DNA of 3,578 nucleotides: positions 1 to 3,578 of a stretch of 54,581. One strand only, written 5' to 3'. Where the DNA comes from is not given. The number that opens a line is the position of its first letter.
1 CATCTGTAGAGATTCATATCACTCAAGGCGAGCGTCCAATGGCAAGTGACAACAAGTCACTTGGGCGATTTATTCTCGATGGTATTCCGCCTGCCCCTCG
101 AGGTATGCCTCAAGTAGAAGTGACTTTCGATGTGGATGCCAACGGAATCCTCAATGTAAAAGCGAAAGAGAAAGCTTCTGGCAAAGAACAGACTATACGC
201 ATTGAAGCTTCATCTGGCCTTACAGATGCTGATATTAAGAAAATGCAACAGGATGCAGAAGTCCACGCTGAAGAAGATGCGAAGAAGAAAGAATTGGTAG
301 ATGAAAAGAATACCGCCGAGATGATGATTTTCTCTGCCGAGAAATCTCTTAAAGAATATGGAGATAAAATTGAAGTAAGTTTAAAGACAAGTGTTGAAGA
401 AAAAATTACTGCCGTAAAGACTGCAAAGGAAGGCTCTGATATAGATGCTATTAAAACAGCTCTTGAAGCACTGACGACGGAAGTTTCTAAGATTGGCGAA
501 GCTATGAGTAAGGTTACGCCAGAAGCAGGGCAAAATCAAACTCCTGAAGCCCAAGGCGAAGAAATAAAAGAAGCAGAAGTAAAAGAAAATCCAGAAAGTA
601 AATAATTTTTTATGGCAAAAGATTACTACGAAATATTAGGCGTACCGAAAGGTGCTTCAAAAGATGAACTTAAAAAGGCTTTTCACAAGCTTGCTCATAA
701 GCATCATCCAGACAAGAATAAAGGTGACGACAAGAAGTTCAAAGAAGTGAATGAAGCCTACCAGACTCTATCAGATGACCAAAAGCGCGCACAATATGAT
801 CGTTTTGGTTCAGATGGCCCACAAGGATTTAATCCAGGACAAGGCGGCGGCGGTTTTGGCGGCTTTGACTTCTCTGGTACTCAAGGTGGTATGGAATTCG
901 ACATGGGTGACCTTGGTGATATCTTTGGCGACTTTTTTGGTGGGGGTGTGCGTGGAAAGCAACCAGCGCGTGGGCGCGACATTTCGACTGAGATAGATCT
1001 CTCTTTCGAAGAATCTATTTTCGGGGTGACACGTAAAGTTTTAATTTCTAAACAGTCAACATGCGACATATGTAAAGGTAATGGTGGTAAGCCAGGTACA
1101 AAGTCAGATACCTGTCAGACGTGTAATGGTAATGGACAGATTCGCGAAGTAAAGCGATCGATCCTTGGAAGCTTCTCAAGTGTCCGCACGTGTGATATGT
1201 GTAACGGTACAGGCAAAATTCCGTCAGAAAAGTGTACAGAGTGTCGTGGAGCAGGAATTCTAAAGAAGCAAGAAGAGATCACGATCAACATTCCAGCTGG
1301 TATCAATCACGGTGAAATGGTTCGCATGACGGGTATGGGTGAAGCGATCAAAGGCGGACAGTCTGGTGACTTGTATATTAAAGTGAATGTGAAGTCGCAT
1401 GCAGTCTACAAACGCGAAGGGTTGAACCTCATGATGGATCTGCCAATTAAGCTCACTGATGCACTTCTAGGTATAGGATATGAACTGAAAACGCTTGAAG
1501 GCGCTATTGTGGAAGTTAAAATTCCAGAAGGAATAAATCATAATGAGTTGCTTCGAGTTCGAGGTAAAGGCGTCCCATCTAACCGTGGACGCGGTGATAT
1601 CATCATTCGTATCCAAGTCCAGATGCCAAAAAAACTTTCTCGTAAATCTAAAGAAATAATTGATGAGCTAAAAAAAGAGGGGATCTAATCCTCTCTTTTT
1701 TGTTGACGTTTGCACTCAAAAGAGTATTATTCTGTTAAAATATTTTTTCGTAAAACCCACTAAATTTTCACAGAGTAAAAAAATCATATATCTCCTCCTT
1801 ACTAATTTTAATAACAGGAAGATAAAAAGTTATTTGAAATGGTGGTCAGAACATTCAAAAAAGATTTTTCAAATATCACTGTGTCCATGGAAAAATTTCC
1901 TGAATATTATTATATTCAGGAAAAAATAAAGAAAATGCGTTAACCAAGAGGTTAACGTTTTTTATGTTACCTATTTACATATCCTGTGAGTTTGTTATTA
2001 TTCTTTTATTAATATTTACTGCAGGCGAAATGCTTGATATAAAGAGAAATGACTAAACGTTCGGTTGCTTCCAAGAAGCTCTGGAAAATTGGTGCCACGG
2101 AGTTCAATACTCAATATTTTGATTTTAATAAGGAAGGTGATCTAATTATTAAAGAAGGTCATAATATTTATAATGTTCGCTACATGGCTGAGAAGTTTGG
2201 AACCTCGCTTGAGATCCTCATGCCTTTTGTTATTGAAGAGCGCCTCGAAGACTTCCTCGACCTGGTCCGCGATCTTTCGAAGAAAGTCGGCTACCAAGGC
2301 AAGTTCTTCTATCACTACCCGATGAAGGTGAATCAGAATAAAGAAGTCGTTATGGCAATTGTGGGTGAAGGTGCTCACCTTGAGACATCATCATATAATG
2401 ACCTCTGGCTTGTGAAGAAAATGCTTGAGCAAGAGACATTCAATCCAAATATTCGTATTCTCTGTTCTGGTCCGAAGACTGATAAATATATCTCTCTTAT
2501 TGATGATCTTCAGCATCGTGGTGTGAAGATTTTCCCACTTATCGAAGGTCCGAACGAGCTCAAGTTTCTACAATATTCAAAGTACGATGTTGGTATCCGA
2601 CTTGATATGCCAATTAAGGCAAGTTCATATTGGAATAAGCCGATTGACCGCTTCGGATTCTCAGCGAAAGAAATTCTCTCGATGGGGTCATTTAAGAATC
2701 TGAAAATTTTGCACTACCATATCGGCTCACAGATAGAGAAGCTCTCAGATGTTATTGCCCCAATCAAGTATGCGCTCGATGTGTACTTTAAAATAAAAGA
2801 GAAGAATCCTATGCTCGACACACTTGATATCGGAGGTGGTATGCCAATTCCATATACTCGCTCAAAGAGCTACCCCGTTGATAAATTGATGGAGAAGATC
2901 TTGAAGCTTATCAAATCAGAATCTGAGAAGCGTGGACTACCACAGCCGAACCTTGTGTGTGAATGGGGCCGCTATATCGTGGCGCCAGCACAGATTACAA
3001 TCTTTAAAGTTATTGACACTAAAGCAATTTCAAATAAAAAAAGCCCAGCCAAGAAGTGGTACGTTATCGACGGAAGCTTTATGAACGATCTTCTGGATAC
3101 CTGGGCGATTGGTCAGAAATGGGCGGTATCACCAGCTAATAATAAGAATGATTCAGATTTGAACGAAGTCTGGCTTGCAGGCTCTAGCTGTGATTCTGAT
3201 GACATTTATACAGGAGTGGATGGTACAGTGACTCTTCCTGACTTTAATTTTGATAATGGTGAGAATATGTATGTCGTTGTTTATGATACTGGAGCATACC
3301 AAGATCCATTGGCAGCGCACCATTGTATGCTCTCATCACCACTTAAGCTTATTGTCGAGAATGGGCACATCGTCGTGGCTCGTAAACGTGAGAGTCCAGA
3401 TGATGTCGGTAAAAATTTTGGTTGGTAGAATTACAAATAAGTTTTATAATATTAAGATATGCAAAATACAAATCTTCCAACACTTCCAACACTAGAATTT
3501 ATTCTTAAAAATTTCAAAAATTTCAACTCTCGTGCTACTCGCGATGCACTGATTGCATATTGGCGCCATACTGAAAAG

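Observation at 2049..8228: Agmatine-centred polyamine-type cluster lacking the classical aminopropyl machinery and containing non-canonical enzymes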

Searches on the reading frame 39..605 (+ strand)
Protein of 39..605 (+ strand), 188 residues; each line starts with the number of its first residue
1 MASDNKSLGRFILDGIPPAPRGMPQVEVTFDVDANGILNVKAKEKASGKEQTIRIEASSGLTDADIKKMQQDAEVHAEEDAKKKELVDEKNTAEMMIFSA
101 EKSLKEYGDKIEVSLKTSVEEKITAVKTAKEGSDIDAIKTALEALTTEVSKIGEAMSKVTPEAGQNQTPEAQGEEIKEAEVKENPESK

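Call 3: search_protein_families(library=pfam, proteins=[window:39-605:+])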
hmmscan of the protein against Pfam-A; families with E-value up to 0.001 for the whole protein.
window:39-605:+ (188 aa): 1 family
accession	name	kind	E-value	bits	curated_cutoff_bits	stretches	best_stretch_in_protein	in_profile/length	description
PF00012.26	HSP70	-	1.1e-43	149.8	20.6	1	1-157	442-598/599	Hsp70 protein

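Call 4: search_protein_families(library=ncbifam, proteins=[window:39-605:+])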
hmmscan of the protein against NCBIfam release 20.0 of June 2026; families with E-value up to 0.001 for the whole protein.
window:39-605:+ (188 aa): 7 families
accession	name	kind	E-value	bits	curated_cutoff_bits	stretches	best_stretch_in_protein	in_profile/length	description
NF001413.0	PRK00290.1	equivalog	3.5e-57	194.1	648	1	1-185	439-622/625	molecular chaperone DnaK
TIGR02350.1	prok_dnaK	equivalog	3.2e-53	181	822.55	1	1-157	438-595/596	molecular chaperone DnaK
NF009947.0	PRK13411.1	equivalog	1.2e-45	155.7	1002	1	1-175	442-618/662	molecular chaperone DnaK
NF009946.0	PRK13410.1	equivalog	1.7e-39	135.6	1019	1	1-162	442-607/669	molecular chaperone DnaK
NF003520.0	PRK05183.1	subfamily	2.1e-33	115.6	620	1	2-151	450-599/621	Fe-S protein assembly chaperone HscA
TIGR01991.1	HscA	equivalog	2.3e-32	112.3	708.55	1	1-151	429-579/600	Fe-S protein assembly chaperone HscA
NF002399.0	PRK01433.1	equivalog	2.9e-22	79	743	1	1-152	422-573/595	Fe-S protein assembly chaperone HscA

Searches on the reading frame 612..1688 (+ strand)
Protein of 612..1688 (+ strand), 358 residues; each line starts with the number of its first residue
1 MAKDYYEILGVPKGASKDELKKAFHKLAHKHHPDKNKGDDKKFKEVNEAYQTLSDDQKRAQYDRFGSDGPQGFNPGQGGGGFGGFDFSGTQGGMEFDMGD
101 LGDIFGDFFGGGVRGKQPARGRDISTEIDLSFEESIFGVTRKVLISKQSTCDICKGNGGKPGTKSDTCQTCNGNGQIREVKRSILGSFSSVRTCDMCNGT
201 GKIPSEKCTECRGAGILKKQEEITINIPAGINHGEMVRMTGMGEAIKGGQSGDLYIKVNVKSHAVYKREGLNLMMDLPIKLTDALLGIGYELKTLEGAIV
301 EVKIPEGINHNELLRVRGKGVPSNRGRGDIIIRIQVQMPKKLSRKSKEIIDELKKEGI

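Call 3: search_protein_families(library=pfam, proteins=[window:612-1688:+])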
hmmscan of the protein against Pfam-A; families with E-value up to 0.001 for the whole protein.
window:612-1688:+ (358 aa): 4 families
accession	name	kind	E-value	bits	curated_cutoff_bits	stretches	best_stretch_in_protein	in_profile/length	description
PF01556.23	DnaJ_C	-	2.8e-41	141.5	26.6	1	125-339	2-152/152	DnaJ C terminal domain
PF00226.36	DnaJ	-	2.8e-25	88.6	27.8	1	4-63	1-63/63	DnaJ domain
PF00684.25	DnaJ_CXXCXGXG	-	3.7e-15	56.4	32.7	1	151-215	1-65/65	DnaJ central domain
PF15777.11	Anti-TRAP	-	5.9e-05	23.4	32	1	193-217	12-42/59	Tryptophan RNA-binding attenuator protein inhibitory protein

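Call 4: search_protein_families(library=ncbifam, proteins=[window:612-1688:+])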
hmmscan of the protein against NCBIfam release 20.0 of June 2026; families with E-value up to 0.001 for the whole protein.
window:612-1688:+ (358 aa): 17 families
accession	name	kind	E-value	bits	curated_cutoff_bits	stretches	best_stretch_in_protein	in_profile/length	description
TIGR02349.1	DnaJ_bact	equivalog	5.2e-118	394.5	377.2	1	4-356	1-353/354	molecular chaperone DnaJ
NF008035.0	PRK10767.1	subfamily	4.5e-112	374.8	338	1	2-355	3-346/374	molecular chaperone DnaJ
NF010872.0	PRK14279.1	equivalog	8.8e-89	298.3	556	1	2-351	8-373/394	molecular chaperone DnaJ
NF010871.0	PRK14278.1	equivalog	1.2e-88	297.6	502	1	1-355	1-349/378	molecular chaperone DnaJ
NF010894.0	PRK14301.1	equivalog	2.4e-86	290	548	1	2-355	3-349/373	chaperone protein DnaJ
NF010874.0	PRK14281.1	equivalog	1.6e-85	287.7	619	1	1-356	1-372/397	chaperone protein DnaJ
NF010885.0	PRK14292.1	equivalog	2.5e-83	280.1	585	1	3-352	2-344/371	chaperone protein DnaJ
NF010892.0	PRK14299.1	equivalog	4.5e-51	173.8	392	2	2-147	3-155/291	chaperone protein DnaJ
NF007618.0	PRK10266.1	equivalog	5.6e-42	144.3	403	2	3-143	4-139/306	curved DNA-binding protein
NF037946.1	terminal_TopJ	equivalog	1.7e-40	139.3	300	2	3-71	5-75/810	terminal organelle assembly protein TopJ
TIGR03835.1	termin_org_DnaJ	equivalog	1.3e-21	76.7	512.25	1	3-69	2-70/871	terminal organelle assembly protein TopJ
NF050028.1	CldAdptActJ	equivalog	2.6e-08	34.3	150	1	4-62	3-69/93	cold adaptation protein ActJcold adaptation protein ActJ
TIGR00714.1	hscB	equivalog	1e-05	25.7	46.75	1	18-62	6-56/156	Fe-S protein assembly co-chaperone HscB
NF006948.0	PRK09430.1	equivalog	2.1e-05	24.3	162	1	3-35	200-232/267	co-chaperone DjlA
NF058604.1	RtpA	equivalog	3e-05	24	65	1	193-217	11-35/50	anti-TRAP protein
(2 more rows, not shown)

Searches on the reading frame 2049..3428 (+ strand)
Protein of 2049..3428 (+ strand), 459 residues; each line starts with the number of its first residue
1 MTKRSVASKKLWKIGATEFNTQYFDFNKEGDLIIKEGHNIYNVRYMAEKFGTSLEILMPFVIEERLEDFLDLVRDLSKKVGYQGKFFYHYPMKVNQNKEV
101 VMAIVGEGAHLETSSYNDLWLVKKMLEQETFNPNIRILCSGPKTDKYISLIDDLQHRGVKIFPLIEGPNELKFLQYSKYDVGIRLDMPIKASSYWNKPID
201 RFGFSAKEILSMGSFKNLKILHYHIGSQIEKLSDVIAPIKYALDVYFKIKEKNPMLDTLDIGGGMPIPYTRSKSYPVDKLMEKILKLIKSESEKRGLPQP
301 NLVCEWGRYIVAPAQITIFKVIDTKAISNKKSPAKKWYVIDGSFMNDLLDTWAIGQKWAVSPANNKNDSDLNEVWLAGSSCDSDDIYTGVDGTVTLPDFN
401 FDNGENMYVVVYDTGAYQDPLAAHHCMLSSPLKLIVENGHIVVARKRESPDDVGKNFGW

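Call 3: search_protein_families(library=pfam, proteins=[window:2049-3428:+])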
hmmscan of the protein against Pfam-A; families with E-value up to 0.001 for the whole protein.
window:2049-3428:+ (459 aa): 2 families
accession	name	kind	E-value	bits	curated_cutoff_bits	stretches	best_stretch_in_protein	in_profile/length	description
PF02784.22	Orn_Arg_deC_N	-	1.2e-20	74.4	23.4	1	79-312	14-247/247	Pyridoxal-dependent decarboxylase, pyridoxal binding domain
PF00278.28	Orn_DAP_Arg_deC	-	2.8e-05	24.7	23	1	312-388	5-75/95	Pyridoxal-dependent decarboxylase, C-terminal sheet domain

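Call 4: search_protein_families(library=ncbifam, proteins=[window:2049-3428:+])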
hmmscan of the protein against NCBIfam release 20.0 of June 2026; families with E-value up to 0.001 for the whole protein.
window:2049-3428:+ (459 aa): 6 families
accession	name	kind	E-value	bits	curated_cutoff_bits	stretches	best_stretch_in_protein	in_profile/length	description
NF003763.0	PRK05354.1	equivalog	1.6e-53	182.3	369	2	17-332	21-367/636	biosynthetic arginine decarboxylase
TIGR01273.1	speA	equivalog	2.7e-48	164.9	624.1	2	18-333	14-360/624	arginine decarboxylase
TIGR01048.1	lysA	equivalog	1.5e-39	135.7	297.9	1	41-453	14-412/417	diaminopimelate decarboxylase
TIGR03099.1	dCO2ase_PEP1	hypoth_equivalog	2.6e-15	56.4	478.45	1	217-418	186-379/398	pyridoxal-dependent decarboxylase, exosortase A system-associated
NF006515.0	PRK08961.1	equivalog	2.5e-11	42.3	802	1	208-431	651-854/861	bifunctional aspartate kinase/diaminopimelate decarboxylase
NF052544.1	OrLyDeCDokD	equivalog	6.3e-10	38.2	700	1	207-453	198-455/461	ornithine/lysine decarboxylase DokD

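Call 33: search_solved_structures(query=window:2049-3428:+, max_evalue=0.00001, show_alignments=1)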
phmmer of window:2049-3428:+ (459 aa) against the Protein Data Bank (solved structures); distinct sequences matched with E-value up to 0.00001: 19.
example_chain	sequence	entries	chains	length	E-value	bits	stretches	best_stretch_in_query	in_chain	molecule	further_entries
3nzq_A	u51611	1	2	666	1.4e-26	96.7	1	49-325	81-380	Biosynthetic arginine decarboxylase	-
3n2o_A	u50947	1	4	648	4.2e-24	88.6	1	53-327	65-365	Biosynthetic arginine decarboxylase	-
1tuf_A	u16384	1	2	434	2.5e-21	79.4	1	41-452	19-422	Diaminopimelate decarboxylase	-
1twi_A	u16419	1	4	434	2.6e-21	79.4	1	41-452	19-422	Diaminopimelate decarboxylase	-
3nzp_A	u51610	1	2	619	1.1e-19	74.1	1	54-323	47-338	Arginine decarboxylase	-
1hkv_A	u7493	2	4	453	1.8e-19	73.3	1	218-453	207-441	DIAMINOPIMELATE DECARBOXYLASE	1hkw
2o0t_A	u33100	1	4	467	1.9e-19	73.2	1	218-453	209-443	Diaminopimelate decarboxylase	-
5x7m_A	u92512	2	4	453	3.2e-18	69.2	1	46-453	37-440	Diaminopimelate decarboxylase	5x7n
2p3e_A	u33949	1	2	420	1.6e-15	60.3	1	23-452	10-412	Diaminopimelate decarboxylase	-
2plj_A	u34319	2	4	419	1.4e-12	50.6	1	87-417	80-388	lysine/ornithine decarboxylase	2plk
3c5q_A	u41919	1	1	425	6.5e-11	45.1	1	189-453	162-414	Diaminopimelate decarboxylase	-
2qgh_A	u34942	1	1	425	7.7e-11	44.9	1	190-453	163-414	Diaminopimelate decarboxylase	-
2j66_A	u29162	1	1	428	8.9e-11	44.7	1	218-453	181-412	BTRK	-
7ru7_A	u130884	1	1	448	1e-10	44.5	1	218-453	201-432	L-glutamyl-[BtrI acyl-carrier protein] decarboxylase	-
4xg1_A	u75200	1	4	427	1.1e-08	37.7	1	209-453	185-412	Diaminopimelate decarboxylase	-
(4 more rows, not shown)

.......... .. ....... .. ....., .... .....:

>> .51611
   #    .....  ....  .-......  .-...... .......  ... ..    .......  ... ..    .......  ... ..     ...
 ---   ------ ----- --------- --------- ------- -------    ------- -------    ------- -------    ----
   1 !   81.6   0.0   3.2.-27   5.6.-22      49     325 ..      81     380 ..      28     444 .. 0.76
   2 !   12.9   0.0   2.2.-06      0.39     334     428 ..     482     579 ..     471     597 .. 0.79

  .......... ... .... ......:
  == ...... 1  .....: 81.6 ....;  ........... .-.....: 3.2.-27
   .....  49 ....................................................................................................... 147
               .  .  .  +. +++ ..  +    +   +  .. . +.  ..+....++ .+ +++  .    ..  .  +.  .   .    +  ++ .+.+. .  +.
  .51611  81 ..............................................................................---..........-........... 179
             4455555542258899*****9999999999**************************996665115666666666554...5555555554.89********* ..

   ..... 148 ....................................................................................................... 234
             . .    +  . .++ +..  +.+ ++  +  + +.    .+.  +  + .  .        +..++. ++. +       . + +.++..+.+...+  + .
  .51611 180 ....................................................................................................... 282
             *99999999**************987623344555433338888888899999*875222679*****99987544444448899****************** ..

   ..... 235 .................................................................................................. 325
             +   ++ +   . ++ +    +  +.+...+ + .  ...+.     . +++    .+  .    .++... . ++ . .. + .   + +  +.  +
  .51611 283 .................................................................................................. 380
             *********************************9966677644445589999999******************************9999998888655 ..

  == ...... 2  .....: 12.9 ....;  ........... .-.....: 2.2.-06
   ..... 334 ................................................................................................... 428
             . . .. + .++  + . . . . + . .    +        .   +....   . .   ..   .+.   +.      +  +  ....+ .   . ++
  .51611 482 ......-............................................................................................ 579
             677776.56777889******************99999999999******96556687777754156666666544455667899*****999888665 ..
